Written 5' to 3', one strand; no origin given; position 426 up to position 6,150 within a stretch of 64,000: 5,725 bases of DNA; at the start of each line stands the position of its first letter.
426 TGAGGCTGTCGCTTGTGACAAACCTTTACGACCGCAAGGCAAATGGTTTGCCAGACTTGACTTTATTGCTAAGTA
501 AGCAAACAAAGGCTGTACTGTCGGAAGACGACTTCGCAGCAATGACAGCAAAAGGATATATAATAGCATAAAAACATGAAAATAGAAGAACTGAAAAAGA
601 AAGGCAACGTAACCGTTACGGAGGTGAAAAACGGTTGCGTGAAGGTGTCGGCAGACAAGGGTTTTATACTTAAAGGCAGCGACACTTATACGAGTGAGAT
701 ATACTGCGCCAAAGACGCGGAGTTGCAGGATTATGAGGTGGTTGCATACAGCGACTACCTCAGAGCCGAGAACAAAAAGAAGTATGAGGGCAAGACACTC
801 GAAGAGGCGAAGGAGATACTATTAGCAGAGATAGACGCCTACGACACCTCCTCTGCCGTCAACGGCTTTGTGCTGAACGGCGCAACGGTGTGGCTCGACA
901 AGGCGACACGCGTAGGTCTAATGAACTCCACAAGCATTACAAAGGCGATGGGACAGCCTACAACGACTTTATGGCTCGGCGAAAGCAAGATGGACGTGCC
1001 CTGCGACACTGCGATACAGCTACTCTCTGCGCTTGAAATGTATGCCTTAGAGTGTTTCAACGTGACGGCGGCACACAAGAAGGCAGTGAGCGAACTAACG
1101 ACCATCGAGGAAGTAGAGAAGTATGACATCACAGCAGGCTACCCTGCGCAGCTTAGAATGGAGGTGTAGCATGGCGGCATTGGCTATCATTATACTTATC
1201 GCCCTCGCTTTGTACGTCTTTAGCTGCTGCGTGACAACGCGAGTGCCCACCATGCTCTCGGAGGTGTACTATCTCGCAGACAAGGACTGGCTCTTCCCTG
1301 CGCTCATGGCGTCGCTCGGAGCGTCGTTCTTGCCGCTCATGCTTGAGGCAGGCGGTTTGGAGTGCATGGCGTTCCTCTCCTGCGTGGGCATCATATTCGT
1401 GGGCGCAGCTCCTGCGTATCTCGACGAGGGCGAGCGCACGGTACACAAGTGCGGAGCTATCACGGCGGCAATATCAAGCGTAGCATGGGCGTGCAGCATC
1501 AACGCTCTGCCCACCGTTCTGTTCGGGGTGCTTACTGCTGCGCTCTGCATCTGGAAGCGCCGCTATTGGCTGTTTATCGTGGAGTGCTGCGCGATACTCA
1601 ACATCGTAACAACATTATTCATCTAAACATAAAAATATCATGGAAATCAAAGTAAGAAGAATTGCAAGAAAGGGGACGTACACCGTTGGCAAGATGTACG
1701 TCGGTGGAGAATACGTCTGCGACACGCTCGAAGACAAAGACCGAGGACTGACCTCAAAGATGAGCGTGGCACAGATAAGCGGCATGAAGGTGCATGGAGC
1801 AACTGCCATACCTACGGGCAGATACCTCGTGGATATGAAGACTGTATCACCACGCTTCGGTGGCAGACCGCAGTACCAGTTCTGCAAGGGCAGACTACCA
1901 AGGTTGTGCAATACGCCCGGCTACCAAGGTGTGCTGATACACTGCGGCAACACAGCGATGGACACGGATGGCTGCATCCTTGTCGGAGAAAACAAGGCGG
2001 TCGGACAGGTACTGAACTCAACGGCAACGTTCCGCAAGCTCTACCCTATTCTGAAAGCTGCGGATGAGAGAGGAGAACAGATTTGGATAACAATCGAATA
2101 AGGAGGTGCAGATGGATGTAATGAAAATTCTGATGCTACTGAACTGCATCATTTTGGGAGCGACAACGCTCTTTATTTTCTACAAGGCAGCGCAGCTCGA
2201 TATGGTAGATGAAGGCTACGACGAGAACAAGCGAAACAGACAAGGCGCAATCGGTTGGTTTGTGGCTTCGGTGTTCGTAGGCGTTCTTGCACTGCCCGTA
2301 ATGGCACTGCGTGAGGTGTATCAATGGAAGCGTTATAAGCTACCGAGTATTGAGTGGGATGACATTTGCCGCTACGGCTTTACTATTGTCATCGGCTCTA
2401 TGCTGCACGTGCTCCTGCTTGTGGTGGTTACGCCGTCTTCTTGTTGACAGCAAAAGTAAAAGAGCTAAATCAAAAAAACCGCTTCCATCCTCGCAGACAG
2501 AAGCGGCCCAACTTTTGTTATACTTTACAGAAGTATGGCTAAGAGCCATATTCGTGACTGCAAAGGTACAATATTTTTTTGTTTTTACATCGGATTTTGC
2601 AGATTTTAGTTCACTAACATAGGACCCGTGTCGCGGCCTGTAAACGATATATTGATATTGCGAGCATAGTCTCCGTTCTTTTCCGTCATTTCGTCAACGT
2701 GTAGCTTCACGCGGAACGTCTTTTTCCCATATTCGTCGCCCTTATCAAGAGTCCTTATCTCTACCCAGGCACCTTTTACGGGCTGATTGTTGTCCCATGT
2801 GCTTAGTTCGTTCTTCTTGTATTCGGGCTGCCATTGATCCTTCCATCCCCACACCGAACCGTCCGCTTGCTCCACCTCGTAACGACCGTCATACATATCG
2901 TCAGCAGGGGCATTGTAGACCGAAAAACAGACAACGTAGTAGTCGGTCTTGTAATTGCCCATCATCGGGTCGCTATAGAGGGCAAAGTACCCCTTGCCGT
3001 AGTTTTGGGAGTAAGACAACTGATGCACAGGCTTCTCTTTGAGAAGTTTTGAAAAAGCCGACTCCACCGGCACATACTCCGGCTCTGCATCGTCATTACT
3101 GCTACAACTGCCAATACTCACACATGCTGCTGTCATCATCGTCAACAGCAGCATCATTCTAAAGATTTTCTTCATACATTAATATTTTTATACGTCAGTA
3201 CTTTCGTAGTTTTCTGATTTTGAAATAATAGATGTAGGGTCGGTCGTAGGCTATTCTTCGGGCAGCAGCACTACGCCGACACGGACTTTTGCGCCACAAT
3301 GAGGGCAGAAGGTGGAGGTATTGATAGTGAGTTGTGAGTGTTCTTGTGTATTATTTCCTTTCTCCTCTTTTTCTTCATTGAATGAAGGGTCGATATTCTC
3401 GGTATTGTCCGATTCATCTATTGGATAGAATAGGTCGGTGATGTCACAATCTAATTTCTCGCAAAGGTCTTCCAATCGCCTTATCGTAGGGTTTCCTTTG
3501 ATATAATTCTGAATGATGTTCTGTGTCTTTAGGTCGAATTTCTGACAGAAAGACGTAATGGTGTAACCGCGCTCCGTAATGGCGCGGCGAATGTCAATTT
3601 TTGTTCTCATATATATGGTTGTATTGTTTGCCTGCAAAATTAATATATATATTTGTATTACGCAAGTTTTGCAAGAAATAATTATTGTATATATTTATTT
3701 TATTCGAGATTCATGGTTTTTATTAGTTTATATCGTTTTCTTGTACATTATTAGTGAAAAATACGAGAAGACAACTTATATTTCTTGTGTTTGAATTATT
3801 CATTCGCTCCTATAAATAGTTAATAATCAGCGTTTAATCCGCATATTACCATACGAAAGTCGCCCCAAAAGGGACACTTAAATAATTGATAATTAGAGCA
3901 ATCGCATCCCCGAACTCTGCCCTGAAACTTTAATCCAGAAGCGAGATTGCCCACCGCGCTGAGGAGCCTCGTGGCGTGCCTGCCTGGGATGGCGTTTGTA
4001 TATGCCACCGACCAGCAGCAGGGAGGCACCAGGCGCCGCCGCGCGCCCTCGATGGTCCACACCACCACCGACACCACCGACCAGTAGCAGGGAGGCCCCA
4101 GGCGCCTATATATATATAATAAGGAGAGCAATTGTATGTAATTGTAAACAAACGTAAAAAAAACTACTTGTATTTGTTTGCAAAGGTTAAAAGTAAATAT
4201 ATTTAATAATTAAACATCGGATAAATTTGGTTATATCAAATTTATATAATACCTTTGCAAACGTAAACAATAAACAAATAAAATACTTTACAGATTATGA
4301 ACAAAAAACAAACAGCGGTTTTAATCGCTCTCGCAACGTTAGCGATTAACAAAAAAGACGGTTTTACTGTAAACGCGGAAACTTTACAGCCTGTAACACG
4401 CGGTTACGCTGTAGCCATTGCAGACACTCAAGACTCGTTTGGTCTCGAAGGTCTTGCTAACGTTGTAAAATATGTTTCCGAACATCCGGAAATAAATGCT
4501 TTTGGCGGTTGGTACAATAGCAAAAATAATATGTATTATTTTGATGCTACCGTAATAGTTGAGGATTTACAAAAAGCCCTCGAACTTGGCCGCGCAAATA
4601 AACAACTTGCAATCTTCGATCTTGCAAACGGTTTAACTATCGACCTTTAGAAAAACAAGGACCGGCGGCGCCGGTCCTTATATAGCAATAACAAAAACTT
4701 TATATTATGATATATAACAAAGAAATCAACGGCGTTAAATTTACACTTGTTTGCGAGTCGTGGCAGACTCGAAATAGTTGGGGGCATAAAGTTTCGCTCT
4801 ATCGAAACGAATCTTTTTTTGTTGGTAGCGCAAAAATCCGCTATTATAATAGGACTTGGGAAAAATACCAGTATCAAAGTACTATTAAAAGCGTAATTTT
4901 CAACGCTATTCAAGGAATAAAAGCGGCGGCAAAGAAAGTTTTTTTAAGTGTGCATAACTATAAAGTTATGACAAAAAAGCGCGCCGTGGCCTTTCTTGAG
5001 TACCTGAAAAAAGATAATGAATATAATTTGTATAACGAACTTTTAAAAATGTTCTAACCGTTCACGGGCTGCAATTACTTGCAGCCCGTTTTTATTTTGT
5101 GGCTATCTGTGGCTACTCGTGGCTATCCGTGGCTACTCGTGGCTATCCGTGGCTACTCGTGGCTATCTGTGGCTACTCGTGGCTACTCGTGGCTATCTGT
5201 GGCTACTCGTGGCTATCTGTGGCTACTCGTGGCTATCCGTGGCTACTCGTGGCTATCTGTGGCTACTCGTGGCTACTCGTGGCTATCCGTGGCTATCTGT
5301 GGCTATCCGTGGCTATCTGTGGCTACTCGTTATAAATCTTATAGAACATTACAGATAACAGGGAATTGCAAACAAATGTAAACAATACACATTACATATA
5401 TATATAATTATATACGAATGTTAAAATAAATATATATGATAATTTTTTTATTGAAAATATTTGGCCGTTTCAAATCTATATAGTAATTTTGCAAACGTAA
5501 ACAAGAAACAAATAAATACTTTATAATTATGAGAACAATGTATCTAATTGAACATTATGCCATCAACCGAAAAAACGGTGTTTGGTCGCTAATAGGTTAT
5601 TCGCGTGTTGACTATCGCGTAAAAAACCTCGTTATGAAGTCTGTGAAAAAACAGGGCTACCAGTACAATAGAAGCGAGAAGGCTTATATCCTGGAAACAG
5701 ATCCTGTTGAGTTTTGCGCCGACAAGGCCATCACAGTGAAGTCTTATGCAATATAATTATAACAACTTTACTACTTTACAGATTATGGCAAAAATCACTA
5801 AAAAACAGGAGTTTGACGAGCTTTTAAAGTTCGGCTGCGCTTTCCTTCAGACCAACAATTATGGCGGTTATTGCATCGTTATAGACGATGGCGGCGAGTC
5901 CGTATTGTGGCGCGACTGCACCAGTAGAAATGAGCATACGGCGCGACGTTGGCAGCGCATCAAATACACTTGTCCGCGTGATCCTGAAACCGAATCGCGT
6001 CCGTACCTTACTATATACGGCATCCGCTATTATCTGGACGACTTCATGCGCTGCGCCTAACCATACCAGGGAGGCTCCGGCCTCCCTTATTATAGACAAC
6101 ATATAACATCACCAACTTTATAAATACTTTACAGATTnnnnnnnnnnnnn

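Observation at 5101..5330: Array of 23 exact 10-bp units in three variants, phased with the DNA helix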

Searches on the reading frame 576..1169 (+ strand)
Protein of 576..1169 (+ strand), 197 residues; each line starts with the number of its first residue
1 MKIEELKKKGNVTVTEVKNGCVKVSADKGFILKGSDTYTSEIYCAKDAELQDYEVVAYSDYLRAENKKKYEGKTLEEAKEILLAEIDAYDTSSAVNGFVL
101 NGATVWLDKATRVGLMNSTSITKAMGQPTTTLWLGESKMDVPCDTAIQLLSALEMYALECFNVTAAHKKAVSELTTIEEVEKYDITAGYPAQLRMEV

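Call 73: search_protein_families(library=pfam, proteins=[window:576-1169:+], max_evalue=0.001)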
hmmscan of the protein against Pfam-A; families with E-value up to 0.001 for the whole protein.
window:576-1169:+ (197 aa): 1 family
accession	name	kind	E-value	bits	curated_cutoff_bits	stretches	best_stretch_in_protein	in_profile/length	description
PF14301.12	DUF4376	-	5e-09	37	25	1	77-185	1-104/106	Domain of unknown function (DUF4376)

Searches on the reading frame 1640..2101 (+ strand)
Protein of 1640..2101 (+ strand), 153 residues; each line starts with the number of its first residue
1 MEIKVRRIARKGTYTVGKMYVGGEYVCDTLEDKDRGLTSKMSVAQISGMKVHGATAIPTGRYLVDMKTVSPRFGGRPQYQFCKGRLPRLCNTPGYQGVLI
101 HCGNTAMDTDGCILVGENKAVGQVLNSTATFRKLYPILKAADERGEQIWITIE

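Call 73: search_protein_families(library=pfam, proteins=[window:1640-2101:+], max_evalue=0.001)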
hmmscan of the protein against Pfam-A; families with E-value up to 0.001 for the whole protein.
window:1640-2101:+ (153 aa): 1 family
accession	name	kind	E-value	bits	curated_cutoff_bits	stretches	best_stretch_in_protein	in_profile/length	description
PF18925.5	DUF5675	-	4.8e-26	91.3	26.7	1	5-139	2-113/114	Family of unknown function (DUF5675)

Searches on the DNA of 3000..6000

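Call 27: search_rna_families(source=window, start=3000, end=6000, threshold=evalue, max_evalue=1)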
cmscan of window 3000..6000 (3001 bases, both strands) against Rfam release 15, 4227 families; matches with E-value up to 1: 2.
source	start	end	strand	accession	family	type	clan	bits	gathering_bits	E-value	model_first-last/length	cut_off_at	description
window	5005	5103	+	RF00558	L20_leader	Cis-reg; leader;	-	20.9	58.7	0.62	1-127/127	no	Ribosomal protein L20 leader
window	5027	5097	+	RF02353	BjrC68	Gene; sRNA;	-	17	39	0.45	1-82/82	no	Bradyrhizobiaceae sRNA BjrC68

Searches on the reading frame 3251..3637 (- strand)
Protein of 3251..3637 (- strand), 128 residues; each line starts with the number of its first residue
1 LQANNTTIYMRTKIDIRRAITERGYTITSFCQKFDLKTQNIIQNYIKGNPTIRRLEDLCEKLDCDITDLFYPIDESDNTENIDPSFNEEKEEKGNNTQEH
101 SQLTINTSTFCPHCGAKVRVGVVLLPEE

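Call 10: search_protein_families(library=pfam, proteins=[window:3251-3637:-], max_evalue=0.01)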
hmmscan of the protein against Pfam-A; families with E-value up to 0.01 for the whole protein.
window:3251-3637:- (128 aa): 6 families
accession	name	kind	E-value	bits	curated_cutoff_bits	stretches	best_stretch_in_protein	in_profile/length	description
PF13443.12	HTH_26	-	3.1e-06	27.8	22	1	16-74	2-62/63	Cro/C1-type HTH DNA-binding domain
PF01381.28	HTH_3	-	9.1e-05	22.9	23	1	16-69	1-55/55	Helix-turn-helix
PF00527.23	E7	-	0.00011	22.7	27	1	80-123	24-68/92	E7 protein, Early protein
PF06527.16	TniQ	-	0.00046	21.3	27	1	19-116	19-115/142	TniQ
PF12844.13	HTH_19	-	0.0071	16.7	30.2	0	16-70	4-59/64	Helix-turn-helix domain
PF13240.11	Zn_Ribbon_1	-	0.0085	16.3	25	1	108-118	13-23/23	zinc-ribbon domain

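Call 11: search_protein_families(library=phrogs, proteins=[window:3251-3637:-], max_evalue=0.01)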
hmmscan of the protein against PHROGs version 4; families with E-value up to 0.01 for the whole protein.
window:3251-3637:- (128 aa): 4 families
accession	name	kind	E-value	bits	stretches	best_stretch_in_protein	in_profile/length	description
phrog_8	-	transcription regulation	8.2e-09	36.4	1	10-92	159-235/346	transcriptional regulator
phrog_3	-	transcription regulation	1.7e-08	35.6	1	7-91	84-167/430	transcriptional repressor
phrog_2967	-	transcription regulation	1e-05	26.2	1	9-92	8-93/225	transcriptional regulator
phrog_4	-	transcription regulation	2.2e-05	24.6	1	10-89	135-205/400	transcriptional repressor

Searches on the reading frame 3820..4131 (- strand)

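Call 10: search_protein_families(library=pfam, proteins=[window:3820-4131:-], max_evalue=0.01)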
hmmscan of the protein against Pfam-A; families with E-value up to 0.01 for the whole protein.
window:3820-4131:- (103 aa): 1 family
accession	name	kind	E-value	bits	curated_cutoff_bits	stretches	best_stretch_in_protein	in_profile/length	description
PF08142.18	AARP2CN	-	0.0094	16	23.8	0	67-94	37-64/73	AARP2CN (NUC121) domain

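Call 11: search_protein_families(library=phrogs, proteins=[window:3820-4131:-], max_evalue=0.01)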
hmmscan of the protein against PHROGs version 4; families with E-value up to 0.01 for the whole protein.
window:3820-4131:- (103 aa): 0 families
